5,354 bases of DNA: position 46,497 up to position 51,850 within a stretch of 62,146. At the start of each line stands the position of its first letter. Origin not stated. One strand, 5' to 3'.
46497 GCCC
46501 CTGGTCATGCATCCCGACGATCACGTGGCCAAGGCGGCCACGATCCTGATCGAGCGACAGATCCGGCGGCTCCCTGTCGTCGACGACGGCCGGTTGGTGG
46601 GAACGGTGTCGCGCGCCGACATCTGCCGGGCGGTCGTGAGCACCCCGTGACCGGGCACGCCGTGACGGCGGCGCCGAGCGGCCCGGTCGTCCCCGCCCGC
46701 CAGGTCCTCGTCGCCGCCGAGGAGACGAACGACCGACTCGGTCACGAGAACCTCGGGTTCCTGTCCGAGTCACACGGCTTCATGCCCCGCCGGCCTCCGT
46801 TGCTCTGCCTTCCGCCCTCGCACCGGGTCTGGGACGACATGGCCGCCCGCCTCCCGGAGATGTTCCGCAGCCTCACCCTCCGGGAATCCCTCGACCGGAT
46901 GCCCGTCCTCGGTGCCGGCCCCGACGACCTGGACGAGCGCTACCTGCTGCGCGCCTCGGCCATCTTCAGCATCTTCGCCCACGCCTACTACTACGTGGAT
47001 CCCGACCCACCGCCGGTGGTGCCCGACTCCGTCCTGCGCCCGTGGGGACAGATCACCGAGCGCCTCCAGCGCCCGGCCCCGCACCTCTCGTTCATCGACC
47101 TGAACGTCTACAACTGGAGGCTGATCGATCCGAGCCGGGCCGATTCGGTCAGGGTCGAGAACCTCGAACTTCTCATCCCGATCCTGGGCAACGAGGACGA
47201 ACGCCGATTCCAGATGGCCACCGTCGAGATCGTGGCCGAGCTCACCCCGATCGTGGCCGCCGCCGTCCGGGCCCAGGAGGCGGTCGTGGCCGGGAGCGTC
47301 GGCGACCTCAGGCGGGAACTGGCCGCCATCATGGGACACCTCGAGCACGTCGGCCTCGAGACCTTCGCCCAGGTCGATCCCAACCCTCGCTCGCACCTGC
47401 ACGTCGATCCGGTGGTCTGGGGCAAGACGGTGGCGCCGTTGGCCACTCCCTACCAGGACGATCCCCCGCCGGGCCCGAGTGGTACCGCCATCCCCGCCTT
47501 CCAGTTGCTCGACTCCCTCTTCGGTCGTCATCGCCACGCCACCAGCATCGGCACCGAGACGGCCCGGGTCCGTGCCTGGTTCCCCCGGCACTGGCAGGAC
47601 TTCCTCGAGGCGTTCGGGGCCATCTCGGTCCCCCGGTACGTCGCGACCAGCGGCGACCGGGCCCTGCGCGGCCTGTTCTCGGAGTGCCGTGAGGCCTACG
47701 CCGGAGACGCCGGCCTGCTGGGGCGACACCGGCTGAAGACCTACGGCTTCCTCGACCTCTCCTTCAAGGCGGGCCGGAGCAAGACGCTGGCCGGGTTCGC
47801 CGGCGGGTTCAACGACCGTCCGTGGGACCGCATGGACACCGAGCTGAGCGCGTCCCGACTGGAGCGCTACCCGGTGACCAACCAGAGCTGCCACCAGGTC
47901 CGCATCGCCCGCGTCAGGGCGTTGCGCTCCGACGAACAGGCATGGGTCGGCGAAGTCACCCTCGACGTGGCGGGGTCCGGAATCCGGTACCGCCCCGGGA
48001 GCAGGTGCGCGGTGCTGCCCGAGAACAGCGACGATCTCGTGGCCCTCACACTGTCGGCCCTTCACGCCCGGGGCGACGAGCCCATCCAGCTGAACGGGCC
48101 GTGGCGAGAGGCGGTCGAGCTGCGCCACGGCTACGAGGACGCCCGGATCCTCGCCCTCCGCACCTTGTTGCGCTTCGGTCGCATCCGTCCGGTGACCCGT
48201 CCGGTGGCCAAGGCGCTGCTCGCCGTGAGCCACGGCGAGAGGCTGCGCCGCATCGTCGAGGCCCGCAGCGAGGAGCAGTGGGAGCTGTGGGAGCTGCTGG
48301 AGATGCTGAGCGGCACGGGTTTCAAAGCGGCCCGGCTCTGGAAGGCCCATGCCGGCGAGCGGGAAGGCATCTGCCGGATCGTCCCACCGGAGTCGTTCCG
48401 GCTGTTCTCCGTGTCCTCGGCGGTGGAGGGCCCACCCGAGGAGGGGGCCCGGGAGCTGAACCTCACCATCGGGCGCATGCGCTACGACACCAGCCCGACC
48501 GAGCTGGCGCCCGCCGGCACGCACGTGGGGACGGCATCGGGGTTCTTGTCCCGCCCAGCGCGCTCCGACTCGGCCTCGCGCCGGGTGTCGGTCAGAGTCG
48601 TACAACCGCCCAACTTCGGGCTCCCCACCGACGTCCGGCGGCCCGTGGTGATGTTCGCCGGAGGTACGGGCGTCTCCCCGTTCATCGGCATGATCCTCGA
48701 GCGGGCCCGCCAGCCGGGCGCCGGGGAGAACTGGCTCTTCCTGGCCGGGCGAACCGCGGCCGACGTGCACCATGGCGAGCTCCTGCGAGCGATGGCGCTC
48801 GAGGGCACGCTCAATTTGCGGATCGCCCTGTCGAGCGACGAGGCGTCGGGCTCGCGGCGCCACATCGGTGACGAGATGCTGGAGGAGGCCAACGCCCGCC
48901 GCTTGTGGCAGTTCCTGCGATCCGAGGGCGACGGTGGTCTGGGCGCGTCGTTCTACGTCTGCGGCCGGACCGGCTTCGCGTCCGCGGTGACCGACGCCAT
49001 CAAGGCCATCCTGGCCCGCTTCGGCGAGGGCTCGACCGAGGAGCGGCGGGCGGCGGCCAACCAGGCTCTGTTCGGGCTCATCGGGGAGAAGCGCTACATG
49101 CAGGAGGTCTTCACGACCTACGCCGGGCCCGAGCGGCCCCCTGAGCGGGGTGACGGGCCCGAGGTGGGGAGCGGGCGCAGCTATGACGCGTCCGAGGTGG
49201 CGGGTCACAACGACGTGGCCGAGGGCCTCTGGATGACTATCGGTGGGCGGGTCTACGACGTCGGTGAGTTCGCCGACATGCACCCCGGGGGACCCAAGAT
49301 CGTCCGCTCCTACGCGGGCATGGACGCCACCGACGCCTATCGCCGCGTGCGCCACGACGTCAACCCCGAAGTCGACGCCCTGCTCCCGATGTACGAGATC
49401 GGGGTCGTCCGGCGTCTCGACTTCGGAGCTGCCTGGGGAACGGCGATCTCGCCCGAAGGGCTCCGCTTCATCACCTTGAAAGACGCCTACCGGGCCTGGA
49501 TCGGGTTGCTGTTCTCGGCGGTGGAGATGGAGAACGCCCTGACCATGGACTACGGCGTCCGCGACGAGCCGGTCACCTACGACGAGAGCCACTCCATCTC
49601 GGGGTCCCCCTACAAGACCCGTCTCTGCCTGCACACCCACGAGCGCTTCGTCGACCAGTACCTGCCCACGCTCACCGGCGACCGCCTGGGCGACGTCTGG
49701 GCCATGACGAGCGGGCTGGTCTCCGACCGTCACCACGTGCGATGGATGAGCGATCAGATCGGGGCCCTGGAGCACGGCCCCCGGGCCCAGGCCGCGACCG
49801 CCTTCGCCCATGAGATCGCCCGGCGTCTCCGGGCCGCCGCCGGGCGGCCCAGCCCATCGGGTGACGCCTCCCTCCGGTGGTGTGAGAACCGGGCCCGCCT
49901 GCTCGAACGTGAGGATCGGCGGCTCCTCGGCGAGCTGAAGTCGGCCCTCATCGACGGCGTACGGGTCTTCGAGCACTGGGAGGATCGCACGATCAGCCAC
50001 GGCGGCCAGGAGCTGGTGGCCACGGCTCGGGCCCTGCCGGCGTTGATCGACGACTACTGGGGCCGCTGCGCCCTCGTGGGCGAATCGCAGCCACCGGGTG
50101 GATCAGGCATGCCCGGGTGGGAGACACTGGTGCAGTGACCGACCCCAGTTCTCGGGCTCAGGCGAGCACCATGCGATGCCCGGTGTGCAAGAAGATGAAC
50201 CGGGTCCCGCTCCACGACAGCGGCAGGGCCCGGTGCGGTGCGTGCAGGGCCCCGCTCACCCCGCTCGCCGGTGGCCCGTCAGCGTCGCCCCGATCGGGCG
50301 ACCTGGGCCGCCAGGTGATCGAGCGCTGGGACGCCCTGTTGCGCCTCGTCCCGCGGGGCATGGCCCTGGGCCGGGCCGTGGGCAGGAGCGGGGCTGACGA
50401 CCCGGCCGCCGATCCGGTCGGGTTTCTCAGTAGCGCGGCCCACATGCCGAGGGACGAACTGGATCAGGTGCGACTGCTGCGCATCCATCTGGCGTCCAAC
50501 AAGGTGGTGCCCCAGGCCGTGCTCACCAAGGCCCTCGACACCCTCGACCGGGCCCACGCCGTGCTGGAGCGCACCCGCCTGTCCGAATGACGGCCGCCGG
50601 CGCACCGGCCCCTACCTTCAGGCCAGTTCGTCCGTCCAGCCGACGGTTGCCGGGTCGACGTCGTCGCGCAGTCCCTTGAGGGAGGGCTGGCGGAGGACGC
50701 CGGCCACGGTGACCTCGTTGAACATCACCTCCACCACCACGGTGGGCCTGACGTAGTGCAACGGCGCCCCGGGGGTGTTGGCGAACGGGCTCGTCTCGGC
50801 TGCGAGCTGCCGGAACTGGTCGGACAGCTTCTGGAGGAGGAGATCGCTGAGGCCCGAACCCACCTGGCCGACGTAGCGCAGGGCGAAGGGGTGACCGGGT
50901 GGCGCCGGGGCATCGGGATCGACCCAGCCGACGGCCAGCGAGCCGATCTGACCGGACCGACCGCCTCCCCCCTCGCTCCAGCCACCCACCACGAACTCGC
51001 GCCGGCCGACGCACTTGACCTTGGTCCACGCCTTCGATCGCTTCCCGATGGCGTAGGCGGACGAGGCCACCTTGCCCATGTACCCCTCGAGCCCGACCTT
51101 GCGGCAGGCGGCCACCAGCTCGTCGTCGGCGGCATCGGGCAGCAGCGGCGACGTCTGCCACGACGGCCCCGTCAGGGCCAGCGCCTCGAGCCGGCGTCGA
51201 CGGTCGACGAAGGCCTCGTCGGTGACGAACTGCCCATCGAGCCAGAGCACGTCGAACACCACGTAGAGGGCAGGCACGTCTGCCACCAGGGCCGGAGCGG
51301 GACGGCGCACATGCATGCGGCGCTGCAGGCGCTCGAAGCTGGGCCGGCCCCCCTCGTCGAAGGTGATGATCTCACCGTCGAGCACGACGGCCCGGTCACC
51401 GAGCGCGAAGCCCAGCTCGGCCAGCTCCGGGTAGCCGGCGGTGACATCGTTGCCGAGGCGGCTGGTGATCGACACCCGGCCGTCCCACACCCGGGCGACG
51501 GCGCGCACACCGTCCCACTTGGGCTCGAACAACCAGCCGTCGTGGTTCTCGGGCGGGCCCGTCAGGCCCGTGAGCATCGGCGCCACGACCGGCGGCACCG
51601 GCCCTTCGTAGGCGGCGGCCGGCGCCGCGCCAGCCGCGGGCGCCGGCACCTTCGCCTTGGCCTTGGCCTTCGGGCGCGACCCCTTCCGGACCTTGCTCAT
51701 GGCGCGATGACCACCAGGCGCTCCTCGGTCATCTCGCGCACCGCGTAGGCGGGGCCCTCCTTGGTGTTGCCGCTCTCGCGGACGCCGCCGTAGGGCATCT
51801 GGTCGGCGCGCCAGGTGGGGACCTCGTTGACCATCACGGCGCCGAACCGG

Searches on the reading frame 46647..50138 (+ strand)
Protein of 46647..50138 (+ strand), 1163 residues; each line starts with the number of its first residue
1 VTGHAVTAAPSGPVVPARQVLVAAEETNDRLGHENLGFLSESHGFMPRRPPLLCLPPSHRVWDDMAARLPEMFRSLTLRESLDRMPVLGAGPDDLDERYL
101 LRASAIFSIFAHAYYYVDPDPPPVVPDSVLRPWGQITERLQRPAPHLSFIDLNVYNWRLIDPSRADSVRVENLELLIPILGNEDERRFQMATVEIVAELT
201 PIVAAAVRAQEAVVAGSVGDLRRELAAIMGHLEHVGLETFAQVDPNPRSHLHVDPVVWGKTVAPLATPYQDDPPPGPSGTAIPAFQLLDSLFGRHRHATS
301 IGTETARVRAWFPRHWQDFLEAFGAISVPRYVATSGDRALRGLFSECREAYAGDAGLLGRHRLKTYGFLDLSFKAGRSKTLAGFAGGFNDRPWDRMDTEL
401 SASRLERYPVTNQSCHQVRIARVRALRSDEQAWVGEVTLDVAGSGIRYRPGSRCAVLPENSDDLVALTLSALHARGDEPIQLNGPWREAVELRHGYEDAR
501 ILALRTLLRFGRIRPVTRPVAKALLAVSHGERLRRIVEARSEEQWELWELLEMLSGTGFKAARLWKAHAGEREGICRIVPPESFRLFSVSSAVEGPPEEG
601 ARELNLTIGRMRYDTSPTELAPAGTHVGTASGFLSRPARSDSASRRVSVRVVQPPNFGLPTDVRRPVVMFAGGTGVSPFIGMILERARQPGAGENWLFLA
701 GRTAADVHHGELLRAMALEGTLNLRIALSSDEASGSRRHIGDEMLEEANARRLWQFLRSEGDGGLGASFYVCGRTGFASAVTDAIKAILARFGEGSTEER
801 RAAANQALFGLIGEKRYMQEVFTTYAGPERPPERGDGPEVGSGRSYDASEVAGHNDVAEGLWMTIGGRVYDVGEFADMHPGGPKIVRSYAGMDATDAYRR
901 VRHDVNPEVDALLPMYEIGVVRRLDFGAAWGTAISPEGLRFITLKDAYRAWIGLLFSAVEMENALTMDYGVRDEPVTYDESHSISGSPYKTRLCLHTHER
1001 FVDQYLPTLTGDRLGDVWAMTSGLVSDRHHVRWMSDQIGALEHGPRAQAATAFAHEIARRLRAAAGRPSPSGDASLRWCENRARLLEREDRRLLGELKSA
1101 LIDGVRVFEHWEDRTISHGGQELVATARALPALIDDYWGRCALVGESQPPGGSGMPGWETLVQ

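Call 32: search_protein_families(library=pfam, max_evalue=0.00001, proteins=[window:46647-50138:+])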
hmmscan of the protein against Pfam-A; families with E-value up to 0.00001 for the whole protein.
window:46647-50138:+ (1163 aa): 4 families
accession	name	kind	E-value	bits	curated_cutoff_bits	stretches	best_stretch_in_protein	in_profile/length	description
PF01231.23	IDO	-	9.9e-28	97.5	26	1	40-347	8-338/412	Indoleamine 2,3-dioxygenase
PF00173.33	Cyt-b5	-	3.6e-15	56.2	23.7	1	848-921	2-73/74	Cytochrome b5-like Heme/Steroid binding domain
PF00175.26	NAD_binding_1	-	1.5e-08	35.7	22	1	669-782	1-108/109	Oxidoreductase NAD-binding domain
PF00667.26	FAD_binding_1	-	9.7e-07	29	32.3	1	410-483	3-79/222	FAD binding domain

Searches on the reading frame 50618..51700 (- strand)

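Call 32: search_protein_families(library=pfam, max_evalue=0.00001, proteins=[window:50618-51700:-])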
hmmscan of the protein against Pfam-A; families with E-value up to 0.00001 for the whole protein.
window:50618-51700:- (360 aa): 2 families
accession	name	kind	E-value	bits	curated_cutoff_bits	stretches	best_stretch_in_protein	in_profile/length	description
PF01068.26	DNA_ligase_A_M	-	3e-28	99.3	26.2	1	53-229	19-204/204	ATP dependent DNA ligase domain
PF04679.21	DNA_ligase_A_C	-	3.5e-19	69.4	27.5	1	248-347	1-93/94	ATP dependent DNA ligase C terminal region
